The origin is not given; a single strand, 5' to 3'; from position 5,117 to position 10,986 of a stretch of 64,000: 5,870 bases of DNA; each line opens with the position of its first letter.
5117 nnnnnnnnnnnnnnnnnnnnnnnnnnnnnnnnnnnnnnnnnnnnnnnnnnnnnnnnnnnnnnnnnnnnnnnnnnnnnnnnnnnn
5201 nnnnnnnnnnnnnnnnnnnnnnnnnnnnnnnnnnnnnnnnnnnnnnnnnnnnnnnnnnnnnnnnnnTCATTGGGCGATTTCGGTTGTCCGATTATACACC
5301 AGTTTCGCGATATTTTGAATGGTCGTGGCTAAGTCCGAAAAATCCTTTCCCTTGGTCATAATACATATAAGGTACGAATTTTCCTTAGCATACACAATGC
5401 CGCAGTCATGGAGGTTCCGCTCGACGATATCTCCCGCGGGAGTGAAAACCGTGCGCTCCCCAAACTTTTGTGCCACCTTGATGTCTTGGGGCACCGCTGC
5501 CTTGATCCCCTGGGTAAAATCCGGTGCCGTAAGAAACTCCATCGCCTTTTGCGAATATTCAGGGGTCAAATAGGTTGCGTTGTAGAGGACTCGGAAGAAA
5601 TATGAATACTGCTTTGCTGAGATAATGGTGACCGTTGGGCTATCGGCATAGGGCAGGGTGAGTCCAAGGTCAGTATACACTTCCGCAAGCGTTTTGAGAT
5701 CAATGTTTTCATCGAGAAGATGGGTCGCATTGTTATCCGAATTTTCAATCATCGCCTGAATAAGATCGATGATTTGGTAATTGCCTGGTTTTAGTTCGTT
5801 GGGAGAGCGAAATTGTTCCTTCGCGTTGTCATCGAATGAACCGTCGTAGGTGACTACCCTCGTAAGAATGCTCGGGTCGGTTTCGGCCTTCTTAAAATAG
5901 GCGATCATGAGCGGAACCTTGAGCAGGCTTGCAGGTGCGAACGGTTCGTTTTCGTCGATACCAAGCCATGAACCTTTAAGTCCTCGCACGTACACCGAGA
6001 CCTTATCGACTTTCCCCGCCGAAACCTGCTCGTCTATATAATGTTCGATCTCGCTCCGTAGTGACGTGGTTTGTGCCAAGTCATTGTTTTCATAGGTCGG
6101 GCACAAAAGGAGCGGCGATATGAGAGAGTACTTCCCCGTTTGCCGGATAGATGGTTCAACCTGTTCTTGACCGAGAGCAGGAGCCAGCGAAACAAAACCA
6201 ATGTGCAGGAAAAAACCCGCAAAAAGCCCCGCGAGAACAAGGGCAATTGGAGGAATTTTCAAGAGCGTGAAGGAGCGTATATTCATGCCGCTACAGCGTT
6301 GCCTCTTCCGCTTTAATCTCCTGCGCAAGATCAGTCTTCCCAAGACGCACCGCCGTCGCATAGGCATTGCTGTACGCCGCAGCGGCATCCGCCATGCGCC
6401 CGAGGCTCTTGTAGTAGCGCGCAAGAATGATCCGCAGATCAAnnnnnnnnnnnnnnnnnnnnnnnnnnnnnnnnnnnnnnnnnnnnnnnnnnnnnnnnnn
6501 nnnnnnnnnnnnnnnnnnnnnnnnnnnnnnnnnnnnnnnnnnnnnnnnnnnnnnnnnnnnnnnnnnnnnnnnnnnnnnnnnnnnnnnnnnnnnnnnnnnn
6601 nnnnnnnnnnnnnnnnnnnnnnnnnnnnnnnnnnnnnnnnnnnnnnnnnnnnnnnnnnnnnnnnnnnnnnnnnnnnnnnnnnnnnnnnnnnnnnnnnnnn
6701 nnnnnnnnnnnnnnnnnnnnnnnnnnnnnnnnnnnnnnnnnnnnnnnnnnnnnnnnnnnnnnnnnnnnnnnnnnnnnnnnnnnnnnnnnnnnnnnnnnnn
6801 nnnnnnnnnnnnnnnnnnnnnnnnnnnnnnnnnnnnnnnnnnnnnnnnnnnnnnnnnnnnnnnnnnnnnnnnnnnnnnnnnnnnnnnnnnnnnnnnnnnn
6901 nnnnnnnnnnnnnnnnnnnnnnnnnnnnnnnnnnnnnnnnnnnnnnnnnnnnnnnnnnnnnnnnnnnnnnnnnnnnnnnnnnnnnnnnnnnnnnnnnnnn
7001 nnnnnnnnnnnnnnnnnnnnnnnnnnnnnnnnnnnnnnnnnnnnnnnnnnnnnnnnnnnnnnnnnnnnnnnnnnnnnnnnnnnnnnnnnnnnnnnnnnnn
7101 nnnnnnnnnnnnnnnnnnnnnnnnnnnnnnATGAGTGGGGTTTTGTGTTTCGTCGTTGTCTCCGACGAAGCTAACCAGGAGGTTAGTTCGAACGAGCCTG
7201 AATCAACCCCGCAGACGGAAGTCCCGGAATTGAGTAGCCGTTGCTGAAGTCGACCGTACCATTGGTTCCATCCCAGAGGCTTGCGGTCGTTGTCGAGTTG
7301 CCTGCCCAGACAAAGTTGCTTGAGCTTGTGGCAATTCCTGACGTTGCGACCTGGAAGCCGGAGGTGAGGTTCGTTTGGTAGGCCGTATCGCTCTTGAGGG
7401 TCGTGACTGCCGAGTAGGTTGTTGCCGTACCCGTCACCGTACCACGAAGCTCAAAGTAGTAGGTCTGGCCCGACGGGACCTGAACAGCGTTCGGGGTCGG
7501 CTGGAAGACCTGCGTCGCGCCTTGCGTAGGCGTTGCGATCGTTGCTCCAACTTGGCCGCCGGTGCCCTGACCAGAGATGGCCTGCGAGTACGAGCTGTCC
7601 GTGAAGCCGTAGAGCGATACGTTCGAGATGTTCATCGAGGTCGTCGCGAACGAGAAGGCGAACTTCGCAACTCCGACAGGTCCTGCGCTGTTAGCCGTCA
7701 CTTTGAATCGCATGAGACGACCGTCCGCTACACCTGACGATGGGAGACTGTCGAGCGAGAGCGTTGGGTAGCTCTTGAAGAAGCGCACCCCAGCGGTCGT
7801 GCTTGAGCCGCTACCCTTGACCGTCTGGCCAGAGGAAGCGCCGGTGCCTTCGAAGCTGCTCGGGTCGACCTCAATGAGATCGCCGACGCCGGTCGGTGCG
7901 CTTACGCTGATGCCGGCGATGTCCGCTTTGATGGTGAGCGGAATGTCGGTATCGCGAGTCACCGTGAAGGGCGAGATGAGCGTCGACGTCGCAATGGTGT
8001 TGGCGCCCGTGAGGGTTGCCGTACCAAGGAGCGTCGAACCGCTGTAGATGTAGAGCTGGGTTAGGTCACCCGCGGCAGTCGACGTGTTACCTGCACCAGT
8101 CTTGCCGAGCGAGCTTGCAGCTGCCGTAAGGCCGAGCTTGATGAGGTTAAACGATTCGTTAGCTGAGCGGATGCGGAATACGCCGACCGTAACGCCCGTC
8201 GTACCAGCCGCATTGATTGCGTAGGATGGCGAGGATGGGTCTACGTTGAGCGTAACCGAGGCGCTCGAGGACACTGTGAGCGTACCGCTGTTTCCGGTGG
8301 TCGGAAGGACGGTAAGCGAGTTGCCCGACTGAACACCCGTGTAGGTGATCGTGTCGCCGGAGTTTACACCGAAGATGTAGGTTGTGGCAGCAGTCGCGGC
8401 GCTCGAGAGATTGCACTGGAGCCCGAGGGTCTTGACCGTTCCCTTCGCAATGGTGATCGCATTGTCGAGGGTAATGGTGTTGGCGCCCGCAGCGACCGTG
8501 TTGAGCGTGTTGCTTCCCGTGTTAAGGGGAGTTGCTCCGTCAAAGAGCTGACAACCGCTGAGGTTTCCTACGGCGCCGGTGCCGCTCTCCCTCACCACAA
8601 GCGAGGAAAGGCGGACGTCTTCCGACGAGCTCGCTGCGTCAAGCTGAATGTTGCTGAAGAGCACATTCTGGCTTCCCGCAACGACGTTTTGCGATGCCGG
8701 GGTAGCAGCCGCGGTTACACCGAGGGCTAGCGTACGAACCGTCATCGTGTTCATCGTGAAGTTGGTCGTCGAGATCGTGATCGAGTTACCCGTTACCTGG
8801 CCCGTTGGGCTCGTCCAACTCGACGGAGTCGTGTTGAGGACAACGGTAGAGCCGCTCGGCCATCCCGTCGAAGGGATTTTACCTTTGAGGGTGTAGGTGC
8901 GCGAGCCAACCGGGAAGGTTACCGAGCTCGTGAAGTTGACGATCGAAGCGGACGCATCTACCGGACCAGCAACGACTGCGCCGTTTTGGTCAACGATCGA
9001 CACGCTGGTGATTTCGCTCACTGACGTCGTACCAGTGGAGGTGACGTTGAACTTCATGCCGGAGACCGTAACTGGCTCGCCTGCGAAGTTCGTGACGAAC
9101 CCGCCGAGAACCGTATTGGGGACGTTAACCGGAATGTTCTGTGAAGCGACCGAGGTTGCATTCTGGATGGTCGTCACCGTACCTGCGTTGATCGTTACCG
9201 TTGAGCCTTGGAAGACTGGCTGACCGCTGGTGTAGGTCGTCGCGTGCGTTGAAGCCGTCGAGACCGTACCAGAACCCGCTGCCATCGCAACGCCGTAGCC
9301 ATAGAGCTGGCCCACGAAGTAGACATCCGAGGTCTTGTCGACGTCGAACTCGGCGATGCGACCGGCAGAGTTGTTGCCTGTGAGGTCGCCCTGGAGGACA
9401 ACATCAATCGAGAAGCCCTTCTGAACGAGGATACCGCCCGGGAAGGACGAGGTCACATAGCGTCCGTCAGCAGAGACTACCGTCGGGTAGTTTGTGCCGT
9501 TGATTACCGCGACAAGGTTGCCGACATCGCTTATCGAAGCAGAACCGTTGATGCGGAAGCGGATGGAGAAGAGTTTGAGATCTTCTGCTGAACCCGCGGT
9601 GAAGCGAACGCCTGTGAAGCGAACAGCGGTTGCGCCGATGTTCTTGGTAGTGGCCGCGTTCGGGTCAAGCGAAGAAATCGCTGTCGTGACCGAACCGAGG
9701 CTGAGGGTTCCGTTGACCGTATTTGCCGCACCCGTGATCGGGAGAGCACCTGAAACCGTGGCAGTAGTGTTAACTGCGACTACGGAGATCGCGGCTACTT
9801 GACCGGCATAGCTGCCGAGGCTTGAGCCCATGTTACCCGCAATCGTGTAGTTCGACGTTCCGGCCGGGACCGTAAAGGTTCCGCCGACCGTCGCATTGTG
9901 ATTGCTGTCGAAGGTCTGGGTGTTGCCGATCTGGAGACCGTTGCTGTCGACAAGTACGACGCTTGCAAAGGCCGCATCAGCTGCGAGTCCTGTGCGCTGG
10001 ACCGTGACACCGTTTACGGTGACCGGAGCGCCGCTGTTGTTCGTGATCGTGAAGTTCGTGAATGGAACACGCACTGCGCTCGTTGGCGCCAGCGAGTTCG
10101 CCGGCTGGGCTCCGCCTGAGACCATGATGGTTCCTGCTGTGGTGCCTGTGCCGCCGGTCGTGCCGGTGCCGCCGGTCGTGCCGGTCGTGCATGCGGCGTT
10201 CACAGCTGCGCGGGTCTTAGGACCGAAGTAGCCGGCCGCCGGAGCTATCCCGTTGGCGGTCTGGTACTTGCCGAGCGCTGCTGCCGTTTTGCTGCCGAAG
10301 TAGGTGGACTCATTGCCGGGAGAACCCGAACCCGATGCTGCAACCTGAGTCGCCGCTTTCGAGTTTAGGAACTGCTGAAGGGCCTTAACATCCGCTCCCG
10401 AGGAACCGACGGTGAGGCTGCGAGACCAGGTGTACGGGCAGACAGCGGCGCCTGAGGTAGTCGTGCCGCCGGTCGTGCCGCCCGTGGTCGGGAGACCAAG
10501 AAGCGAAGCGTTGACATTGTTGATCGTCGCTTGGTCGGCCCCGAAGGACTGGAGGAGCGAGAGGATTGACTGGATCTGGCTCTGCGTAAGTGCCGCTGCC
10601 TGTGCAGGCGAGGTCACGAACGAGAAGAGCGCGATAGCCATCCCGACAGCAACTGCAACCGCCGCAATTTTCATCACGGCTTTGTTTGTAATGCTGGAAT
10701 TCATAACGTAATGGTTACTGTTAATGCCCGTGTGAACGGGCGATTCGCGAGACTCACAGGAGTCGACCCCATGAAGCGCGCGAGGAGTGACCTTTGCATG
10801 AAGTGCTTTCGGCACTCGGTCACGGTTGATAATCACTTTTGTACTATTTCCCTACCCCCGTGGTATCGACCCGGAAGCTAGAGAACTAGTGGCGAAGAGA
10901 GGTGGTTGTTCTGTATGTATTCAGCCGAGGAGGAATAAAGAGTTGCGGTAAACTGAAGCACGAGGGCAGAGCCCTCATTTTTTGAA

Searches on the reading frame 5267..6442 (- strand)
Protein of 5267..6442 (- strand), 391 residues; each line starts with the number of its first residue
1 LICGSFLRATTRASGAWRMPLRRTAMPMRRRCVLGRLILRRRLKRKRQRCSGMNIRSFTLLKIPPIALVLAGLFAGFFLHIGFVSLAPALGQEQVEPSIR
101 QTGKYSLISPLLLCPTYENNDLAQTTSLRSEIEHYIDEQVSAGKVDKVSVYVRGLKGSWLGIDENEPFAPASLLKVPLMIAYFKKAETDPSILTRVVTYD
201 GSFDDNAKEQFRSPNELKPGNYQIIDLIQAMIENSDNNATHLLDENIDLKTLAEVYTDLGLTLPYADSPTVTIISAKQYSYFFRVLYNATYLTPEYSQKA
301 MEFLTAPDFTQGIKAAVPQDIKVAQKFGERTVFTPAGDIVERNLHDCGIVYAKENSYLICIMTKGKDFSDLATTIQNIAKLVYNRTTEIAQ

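Call 101: search_protein_families(library=pfam, proteins=[window:5267-6442:-], max_evalue=0.00001)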
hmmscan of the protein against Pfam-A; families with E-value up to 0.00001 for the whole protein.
window:5267-6442:- (391 aa): 1 family
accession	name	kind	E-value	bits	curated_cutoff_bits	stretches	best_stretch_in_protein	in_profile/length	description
PF13354.11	Beta-lactamase2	-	1.5e-31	109.9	22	1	149-363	1-214/214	Beta-lactamase enzyme family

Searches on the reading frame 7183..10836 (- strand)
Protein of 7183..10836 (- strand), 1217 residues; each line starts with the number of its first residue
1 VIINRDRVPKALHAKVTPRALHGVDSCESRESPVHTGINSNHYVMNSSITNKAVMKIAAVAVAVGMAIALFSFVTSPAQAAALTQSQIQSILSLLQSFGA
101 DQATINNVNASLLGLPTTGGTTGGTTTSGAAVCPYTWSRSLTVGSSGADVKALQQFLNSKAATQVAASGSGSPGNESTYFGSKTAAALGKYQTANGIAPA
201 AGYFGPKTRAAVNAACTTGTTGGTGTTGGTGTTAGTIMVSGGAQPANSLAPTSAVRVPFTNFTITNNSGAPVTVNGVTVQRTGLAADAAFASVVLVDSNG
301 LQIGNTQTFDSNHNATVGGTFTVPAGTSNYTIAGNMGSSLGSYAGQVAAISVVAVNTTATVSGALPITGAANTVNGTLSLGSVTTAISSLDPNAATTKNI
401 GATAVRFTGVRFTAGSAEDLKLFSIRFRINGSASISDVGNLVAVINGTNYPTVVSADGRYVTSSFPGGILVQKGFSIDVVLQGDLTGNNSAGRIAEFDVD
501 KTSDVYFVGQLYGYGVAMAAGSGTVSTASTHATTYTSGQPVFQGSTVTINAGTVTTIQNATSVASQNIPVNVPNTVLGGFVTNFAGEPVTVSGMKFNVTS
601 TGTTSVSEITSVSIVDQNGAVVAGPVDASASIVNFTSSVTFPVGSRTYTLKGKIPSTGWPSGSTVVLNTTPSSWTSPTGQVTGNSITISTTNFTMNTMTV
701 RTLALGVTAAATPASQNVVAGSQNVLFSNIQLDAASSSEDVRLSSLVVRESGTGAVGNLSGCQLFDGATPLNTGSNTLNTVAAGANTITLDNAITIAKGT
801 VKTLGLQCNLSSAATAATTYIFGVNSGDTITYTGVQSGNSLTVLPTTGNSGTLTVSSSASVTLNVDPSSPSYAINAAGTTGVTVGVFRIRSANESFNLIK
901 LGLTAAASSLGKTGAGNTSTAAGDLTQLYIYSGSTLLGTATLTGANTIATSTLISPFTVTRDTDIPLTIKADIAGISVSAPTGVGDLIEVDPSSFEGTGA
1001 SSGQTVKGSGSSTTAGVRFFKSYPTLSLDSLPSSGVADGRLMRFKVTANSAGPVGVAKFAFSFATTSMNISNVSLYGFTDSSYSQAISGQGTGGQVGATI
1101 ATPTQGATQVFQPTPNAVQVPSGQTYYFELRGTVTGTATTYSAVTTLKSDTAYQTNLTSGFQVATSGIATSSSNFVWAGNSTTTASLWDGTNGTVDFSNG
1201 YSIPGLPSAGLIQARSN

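Call 101: search_protein_families(library=pfam, proteins=[window:7183-10836:-], max_evalue=0.00001)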
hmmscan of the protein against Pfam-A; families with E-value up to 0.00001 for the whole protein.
window:7183-10836:- (1217 aa): 1 family
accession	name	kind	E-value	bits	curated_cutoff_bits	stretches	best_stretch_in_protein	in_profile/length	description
PF01471.23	PG_binding_1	-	9.5e-08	32.5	23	1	146-211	1-56/57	Putative peptidoglycan binding domain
